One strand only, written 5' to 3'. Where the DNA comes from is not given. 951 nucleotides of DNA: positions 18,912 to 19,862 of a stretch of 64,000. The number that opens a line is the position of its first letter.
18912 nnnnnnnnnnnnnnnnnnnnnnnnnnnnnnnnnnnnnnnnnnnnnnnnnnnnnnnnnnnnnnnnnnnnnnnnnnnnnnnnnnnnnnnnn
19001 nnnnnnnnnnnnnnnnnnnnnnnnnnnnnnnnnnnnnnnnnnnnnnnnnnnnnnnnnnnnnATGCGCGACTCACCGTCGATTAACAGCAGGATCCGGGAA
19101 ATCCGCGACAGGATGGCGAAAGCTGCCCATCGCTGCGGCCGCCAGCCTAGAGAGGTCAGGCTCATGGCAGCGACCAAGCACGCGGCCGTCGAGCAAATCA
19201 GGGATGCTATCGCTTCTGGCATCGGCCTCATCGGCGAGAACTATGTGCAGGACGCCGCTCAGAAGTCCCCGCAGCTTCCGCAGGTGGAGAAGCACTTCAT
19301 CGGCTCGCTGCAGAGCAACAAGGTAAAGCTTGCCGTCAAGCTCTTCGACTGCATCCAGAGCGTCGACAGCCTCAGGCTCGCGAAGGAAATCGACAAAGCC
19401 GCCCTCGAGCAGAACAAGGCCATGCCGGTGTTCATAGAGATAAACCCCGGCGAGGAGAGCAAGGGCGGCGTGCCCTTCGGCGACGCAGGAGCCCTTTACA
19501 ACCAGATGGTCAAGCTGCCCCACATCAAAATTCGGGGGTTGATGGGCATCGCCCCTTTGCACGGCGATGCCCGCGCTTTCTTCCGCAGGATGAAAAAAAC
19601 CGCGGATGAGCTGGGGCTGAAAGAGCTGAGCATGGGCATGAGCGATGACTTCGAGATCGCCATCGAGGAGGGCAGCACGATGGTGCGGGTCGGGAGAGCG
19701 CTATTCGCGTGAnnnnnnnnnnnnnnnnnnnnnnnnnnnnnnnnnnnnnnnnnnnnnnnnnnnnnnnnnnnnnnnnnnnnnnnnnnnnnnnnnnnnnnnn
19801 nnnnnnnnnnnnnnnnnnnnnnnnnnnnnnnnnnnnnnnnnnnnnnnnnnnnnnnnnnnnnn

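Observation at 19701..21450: PriS-PriL(CTD) fused primase whose start codon overlaps the start of a divergent Toprim-domain gene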

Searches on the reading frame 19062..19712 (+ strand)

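Call 3: search_protein_families(library=pfam, proteins=[window:19062-19712:+], max_evalue=0.01)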
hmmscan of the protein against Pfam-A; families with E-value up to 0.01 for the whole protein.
window:19062-19712:+ (216 aa): 1 family
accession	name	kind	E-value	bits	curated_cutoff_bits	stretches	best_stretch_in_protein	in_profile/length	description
PF01168.26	Ala_racemase_N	-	8.4e-18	65.3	24.1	1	14-215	6-216/220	Alanine racemase, N-terminal domain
